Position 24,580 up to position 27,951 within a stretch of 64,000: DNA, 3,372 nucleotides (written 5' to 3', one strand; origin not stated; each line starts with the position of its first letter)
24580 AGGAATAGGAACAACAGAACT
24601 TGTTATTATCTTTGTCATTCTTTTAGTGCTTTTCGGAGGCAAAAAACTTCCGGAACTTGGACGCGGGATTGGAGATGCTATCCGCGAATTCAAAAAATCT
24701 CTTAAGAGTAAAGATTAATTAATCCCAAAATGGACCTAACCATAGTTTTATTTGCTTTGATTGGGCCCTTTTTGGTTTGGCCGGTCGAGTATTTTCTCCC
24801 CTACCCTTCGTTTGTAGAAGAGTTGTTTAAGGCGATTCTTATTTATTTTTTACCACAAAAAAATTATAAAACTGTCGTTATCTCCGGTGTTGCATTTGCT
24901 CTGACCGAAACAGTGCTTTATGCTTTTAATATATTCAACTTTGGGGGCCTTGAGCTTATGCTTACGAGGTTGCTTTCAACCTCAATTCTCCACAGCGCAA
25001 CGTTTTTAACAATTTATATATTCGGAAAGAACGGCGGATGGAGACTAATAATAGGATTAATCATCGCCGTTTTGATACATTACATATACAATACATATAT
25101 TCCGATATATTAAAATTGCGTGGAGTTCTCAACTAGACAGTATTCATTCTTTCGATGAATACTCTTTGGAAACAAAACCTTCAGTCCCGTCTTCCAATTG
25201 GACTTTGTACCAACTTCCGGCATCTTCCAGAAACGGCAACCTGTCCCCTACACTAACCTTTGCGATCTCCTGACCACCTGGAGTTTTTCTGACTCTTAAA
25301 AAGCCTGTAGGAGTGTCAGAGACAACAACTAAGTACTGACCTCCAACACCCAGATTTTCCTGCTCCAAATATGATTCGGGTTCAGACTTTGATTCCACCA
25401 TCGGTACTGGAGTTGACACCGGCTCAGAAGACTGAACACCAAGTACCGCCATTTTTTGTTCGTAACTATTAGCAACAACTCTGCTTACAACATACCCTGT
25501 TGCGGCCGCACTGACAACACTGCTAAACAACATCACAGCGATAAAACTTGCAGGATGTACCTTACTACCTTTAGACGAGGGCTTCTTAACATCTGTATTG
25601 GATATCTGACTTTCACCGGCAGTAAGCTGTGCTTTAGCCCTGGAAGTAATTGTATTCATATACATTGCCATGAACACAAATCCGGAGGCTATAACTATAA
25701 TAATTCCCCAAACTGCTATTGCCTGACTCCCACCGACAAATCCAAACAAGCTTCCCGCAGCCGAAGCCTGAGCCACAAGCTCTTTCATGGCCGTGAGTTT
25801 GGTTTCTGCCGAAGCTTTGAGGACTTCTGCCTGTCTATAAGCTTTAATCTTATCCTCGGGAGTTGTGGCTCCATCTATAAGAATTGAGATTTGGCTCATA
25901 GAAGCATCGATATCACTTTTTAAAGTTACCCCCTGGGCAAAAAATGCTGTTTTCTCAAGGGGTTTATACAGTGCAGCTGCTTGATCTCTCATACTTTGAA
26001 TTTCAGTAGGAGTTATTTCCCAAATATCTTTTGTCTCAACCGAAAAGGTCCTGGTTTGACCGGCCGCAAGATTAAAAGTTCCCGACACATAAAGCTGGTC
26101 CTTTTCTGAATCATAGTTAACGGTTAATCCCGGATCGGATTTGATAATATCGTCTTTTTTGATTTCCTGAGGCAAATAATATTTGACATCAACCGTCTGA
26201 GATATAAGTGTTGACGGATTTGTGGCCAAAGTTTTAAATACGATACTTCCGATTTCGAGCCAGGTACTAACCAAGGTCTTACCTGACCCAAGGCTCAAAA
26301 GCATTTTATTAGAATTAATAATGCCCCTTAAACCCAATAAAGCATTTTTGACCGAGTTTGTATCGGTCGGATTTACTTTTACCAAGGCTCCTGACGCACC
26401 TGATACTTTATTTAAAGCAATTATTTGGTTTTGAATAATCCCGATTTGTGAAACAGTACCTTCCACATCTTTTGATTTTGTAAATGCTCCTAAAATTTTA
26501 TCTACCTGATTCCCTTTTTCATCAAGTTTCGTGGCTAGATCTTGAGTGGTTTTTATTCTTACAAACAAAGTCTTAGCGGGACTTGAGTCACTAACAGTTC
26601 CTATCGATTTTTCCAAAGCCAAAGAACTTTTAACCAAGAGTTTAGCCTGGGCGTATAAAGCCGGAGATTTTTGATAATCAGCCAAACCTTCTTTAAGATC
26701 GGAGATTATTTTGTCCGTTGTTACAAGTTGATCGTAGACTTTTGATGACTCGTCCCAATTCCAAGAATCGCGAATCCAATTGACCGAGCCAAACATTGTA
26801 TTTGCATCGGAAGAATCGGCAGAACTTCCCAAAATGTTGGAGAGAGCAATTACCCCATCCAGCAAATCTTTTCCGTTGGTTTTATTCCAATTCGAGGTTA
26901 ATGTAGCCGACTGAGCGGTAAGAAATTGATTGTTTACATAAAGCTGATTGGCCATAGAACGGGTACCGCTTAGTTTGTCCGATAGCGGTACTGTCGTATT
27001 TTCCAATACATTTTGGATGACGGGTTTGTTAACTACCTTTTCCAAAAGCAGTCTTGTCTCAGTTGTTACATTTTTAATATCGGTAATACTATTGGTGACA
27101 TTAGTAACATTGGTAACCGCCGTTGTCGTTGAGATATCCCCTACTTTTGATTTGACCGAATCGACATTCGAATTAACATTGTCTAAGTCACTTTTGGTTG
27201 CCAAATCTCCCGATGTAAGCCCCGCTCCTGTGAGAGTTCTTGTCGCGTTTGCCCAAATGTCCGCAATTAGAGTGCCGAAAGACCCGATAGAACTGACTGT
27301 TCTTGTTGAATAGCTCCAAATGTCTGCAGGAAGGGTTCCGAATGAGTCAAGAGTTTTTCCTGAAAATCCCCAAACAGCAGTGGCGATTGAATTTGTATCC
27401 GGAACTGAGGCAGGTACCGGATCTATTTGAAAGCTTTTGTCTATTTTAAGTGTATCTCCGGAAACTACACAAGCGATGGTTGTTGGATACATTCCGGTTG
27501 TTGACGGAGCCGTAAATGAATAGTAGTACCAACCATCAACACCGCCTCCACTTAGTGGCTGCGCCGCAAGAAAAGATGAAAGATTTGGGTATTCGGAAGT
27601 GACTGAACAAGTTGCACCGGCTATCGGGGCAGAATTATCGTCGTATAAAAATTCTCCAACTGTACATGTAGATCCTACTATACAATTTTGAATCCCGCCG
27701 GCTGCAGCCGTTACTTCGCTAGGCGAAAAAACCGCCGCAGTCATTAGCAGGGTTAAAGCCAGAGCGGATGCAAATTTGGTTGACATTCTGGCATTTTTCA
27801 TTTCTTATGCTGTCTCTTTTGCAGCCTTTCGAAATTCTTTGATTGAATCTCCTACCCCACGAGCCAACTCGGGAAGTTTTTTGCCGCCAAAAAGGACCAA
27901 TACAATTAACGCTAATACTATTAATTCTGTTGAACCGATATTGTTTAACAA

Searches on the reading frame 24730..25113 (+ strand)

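Call 16: search_protein_families(library=pfam, proteins=[window:24730-25113:+], max_evalue=0.01)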
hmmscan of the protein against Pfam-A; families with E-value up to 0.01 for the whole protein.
window:24730-25113:+ (127 aa): 1 family
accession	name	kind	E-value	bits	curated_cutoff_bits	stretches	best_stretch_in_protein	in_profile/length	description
PF13367.11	PrsW-protease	-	0.00026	21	23.5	1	28-124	52-174/196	PrsW family intramembrane metalloprotease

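Call 65: search_protein_families(library=padloc, proteins=[window:24730-25113:+], max_evalue=0.01)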
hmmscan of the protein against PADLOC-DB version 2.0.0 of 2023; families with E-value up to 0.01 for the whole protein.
window:24730-25113:+ (127 aa): 0 families

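Call 66: search_protein_families(library=ncbifam, proteins=[window:24730-25113:+], max_evalue=0.01)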
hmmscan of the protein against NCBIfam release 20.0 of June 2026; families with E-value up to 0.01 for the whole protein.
window:24730-25113:+ (127 aa): 0 families

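Call 111: search_protein_families(library=phrogs, proteins=[window:24730-25110:+], max_evalue=0.1)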
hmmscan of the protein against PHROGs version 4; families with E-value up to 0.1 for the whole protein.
window:24730-25110:+ (127 aa): 0 families

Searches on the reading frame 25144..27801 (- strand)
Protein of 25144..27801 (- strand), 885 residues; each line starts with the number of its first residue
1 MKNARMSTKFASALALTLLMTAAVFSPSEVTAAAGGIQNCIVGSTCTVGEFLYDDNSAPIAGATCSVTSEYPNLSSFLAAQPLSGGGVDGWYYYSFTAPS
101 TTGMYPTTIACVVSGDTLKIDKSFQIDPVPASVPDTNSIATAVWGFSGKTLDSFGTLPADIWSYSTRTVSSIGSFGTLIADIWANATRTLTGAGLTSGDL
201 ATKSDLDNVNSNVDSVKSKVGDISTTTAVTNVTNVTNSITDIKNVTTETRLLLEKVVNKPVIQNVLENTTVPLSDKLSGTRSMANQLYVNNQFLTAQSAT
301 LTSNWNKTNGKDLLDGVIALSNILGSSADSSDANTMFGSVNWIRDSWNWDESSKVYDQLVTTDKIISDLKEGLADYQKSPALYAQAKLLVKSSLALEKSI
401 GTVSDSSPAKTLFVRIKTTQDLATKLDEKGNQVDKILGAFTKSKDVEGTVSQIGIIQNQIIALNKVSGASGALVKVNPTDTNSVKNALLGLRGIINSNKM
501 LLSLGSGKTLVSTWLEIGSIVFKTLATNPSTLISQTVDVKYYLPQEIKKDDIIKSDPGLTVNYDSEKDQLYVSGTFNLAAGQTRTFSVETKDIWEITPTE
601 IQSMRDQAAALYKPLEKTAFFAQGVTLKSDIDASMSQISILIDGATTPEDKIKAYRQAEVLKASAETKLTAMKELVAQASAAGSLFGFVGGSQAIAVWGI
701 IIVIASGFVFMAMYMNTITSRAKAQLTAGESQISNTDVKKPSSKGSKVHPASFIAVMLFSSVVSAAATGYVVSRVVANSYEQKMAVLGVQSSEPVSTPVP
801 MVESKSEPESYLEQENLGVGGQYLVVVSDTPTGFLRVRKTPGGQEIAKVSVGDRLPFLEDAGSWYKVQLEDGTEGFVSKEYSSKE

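Call 16: search_protein_families(library=pfam, proteins=[window:25144-27801:-], max_evalue=0.01)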
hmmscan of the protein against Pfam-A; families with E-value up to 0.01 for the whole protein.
window:25144-27801:- (885 aa): 2 families
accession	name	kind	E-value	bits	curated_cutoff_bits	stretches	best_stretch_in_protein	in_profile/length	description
PF08239.17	SH3_3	-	5.2e-09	36.6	27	1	835-882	3-53/54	Bacterial SH3 domain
PF23795.1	SH3_YKFC_2nd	-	0.00085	19.5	27.4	1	843-880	15-52/57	YKFC SH3b2 domain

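Call 65: search_protein_families(library=padloc, proteins=[window:25144-27801:-], max_evalue=0.01)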
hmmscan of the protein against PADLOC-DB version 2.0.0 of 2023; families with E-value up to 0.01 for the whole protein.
window:25144-27801:- (885 aa): 0 families

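Call 66: search_protein_families(library=ncbifam, proteins=[window:25144-27801:-], max_evalue=0.01)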
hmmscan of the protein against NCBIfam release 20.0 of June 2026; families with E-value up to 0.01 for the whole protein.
window:25144-27801:- (885 aa): 1 family
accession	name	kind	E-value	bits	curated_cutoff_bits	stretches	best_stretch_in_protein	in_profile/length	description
TIGR04211.1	SH3_and_anchor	equivalog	0.0021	17.7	65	1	836-884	11-60/198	TIGR04211 family SH3 domain-containing protein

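Call 111: search_protein_families(library=phrogs, proteins=[window:25144-27798:-], max_evalue=0.1)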
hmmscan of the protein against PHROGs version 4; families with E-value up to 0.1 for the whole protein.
window:25144-27798:- (884 aa): 1 family
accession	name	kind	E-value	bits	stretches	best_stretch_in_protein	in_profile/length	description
phrog_4237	-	lysis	0.00091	20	1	665-727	10-72/93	holin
